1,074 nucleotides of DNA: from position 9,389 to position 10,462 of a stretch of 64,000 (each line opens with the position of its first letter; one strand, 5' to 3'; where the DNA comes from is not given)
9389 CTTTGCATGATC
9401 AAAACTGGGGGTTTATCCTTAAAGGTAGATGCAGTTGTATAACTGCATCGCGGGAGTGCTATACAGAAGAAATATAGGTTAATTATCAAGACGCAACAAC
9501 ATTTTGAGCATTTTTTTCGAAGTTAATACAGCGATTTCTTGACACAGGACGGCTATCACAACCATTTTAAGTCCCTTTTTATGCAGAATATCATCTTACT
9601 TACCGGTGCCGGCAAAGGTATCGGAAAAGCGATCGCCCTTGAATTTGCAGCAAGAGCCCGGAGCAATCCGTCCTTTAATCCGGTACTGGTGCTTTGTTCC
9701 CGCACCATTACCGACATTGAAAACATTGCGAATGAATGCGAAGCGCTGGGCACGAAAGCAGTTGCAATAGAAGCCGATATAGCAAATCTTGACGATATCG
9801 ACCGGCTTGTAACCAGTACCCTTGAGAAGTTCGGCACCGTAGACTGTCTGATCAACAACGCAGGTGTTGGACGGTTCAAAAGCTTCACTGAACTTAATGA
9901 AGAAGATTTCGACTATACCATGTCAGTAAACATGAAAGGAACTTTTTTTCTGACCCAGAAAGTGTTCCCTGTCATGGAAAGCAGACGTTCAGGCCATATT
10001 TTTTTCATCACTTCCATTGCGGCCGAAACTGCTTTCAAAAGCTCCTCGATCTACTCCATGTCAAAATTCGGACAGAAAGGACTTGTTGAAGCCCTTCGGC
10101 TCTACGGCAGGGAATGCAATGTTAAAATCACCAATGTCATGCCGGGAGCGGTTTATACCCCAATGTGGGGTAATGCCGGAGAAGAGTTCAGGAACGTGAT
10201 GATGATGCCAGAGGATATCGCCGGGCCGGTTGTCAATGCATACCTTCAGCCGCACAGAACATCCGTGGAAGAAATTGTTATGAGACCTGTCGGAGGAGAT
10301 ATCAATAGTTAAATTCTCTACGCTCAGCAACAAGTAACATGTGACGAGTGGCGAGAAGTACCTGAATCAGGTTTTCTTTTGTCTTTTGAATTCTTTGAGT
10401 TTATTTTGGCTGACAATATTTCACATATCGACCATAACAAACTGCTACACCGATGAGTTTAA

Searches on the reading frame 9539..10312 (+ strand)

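Call 9: search_protein_families(library=pfam, proteins=[window:9539-10312:+], max_evalue=0.01)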
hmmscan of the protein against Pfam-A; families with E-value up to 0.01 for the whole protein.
window:9539-10312:+ (257 aa): 3 families
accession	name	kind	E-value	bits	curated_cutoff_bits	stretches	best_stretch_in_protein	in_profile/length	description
PF00106.31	adh_short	-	3e-49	167.6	26.6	1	18-214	2-191/195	short chain dehydrogenase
PF13561.12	adh_short_C2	-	1.7e-30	106.8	27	1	23-215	1-186/236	Enoyl-(Acyl carrier protein) reductase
PF08659.16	KR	-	1.7e-12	48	22.6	1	19-185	3-162/180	KR domain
